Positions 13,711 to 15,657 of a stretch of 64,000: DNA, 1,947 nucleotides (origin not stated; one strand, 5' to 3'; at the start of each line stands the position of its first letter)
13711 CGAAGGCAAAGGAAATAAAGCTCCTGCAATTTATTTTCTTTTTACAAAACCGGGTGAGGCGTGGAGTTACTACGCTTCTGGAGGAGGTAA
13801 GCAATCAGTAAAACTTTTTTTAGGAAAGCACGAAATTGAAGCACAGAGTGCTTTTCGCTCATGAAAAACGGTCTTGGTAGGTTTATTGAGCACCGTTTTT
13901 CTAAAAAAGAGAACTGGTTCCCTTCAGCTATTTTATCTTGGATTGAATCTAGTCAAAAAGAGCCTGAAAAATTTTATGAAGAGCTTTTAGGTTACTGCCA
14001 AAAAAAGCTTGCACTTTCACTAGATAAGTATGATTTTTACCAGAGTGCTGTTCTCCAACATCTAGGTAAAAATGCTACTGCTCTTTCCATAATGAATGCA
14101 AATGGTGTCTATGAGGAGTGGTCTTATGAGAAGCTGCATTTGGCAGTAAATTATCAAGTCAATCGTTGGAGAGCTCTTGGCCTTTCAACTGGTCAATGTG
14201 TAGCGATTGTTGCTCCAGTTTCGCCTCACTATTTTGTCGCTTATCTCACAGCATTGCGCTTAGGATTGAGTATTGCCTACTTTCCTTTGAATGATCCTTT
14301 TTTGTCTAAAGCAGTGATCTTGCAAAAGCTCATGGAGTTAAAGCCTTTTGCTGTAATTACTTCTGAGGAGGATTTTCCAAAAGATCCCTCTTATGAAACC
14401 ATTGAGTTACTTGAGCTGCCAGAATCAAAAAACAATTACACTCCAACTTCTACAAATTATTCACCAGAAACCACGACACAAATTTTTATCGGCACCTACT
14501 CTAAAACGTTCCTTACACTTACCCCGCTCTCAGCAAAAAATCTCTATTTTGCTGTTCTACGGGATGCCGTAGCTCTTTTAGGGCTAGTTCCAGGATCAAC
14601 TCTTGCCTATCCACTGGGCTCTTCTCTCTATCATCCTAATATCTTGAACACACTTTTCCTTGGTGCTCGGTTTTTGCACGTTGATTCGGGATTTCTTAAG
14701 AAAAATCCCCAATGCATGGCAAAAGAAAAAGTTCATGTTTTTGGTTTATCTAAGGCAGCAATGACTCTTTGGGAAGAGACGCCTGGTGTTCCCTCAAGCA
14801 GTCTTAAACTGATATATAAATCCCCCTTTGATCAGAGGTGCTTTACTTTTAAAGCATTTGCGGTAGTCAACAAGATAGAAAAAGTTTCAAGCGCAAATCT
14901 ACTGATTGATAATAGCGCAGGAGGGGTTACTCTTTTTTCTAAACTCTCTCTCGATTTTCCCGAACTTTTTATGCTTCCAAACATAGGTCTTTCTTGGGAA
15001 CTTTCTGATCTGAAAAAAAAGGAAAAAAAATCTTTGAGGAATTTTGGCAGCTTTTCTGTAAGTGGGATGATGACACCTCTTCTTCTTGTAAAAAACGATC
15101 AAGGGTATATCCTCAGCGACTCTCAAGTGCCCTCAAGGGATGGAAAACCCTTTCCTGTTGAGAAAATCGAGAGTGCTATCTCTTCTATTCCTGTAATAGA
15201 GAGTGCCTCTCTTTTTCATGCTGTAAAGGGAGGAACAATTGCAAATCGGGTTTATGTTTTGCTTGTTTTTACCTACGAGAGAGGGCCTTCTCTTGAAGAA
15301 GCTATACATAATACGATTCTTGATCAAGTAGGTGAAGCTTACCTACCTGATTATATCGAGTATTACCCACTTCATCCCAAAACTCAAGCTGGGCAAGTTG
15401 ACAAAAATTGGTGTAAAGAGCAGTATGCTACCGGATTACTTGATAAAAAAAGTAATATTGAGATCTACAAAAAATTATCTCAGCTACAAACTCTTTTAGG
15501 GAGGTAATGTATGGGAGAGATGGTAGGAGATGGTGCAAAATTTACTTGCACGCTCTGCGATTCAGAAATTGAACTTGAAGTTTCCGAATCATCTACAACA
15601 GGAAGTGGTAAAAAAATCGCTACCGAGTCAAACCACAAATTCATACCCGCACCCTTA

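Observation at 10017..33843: Near-complete type VI secretion system in a chlamydial chromosome that also encodes the T3SS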

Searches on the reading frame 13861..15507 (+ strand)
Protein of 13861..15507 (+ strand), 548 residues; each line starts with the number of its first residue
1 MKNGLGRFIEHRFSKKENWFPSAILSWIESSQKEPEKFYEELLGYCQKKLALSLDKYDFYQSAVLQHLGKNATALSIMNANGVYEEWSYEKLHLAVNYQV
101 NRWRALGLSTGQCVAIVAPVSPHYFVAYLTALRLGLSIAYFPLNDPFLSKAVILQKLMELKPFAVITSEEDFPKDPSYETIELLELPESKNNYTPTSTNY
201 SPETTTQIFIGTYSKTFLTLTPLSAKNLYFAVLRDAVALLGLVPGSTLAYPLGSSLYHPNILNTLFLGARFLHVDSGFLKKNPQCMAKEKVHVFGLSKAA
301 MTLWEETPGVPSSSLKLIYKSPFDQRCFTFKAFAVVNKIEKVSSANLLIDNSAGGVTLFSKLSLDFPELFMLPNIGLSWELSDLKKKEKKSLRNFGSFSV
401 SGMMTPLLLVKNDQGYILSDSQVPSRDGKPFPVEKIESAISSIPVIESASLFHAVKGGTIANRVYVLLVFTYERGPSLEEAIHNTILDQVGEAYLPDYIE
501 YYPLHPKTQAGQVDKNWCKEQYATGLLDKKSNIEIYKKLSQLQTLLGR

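Call 3: search_protein_families(library=pfam, proteins=[window:13861-15507:+], max_evalue=0.01)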
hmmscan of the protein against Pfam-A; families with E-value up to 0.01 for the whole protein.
window:13861-15507:+ (548 aa): 1 family
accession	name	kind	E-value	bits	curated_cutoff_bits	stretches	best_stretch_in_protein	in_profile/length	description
PF00501.34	AMP-binding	-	6.8e-07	28.8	29.9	1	72-166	11-98/384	AMP-binding enzyme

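Call 5: search_protein_families(library=ncbifam, proteins=[window:13861-15507:+], max_evalue=0.01)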
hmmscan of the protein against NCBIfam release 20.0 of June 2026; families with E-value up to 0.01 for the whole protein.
window:13861-15507:+ (548 aa): 18 families
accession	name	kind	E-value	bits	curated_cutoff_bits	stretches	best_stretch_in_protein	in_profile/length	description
NF001208.0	PRK00174.1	subfamily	2.6e-08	32.7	657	1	70-172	93-193/649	acetate--CoA ligase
TIGR02188.1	Ac_CoA_lig_AcsA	equivalog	3.7e-08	32.1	724.95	1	70-172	71-172/629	acetate--CoA ligase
NF003313.0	PRK04319.1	equivalog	1.6e-07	30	729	1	69-177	58-162/574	acetate--CoA ligase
NF004511.1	PRK05852.1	equivalog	1.5e-06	27.2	650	1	85-170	25-107/505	FadD7 family fatty acid--CoA ligase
NF004837.0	PRK06187.1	subfamily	4.5e-06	25.2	476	0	84-135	33-82/531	long-chain-fatty-acid--CoA ligase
NF002937.0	PRK03584.1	subfamily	3.2e-05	22.3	639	1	60-167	90-194/657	acetoacetate--CoA ligase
NF005702.0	PRK07514.1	subfamily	6e-05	21.6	558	1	66-151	11-92/506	malonyl-CoA synthase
NF047394.1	AcylCoAsynMbcS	equivalog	9.7e-05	21.1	850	1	70-138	25-93/525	acyl-CoA synthetase MbcS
NF004114.0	PRK05605.1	equivalog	0.00053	18.4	766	1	85-136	58-109/575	long-chain-fatty-acid--CoA ligase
NF005947.1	PRK08008.1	equivalog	0.00057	18.6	651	1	70-156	21-107/518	crotonobetaine/carnitine-CoA ligase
NF006134.1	PRK08279.1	equivalog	0.00071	18.2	625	1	85-170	68-150/605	long-chain-acyl-CoA synthetase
NF006182.0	PRK08316.1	subfamily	0.0018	16.8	663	1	85-144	35-92/523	fatty acyl-CoA synthetase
NF005714.0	PRK07529.1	subfamily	0.0023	16.3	632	1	72-143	46-120/640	acyl-CoA synthetase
NF053567.1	HBDA_AROS1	equivalog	0.0029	16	1000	0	86-136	39-89/523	3-hydroxybenzoate--CoA ligase HbdA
TIGR03098.1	ligase_PEP_1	hypoth_equivalog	0.0035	15.9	592.35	0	70-153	14-89/517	acyl-CoA ligase (AMP-forming), exosortase A system-associated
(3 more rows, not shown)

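Call 69: search_solved_structures(query=window:13861-15507:+, max_evalue=1)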
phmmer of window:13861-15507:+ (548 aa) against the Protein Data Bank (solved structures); distinct sequences matched with E-value up to 1: 19.
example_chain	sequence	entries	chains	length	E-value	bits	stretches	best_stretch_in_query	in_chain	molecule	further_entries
2p20_A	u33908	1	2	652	8.6e-07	31.5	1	428-517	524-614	Acetyl-coenzyme A synthetase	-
2p2m_A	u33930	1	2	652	1.1e-06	31.1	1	428-517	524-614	Acetyl-coenzyme A synthetase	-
2p2f_A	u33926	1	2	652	1.2e-06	31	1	428-517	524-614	Acetyl-coenzyme A synthetase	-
2p2b_A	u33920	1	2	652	1.2e-06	31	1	428-517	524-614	Acetyl-coenzyme A synthetase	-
5jrh_A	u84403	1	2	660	1.2e-06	31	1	428-517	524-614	Acetyl-coenzyme A synthetase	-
2p2q_A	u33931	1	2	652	1.6e-06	30.6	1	428-517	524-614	Acetyl-coenzyme A synthetase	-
1pg3_A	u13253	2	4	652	2.1e-06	30.2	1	428-517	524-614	acetyl-CoA synthetase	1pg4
2p2j_A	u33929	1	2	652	2.1e-06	30.2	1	428-516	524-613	Acetyl-coenzyme A synthetase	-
4u5y_D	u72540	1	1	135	0.00079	21.7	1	432-518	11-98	Acetyl-coenzyme A synthetase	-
5wm2_A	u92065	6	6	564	0.0057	18.9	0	425-519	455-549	Salicylate-AMP ligase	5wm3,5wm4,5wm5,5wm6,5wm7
8biq_D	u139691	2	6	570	0.03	16.5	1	72-168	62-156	4-hydroxybutyrate--CoA ligase 1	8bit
5u2a_A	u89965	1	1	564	0.031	16.4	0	66-152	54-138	AMP-dependent synthetase and ligase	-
5u89_A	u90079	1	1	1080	0.12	14.5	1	88-239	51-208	Amino acid adenylation domain protein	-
7mmz_A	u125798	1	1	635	0.26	13.4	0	428-516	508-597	Acetyl-coenzyme A synthetase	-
1md9_A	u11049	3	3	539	0.46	12.6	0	393-526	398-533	2,3-dihydroxybenzoate-AMP ligase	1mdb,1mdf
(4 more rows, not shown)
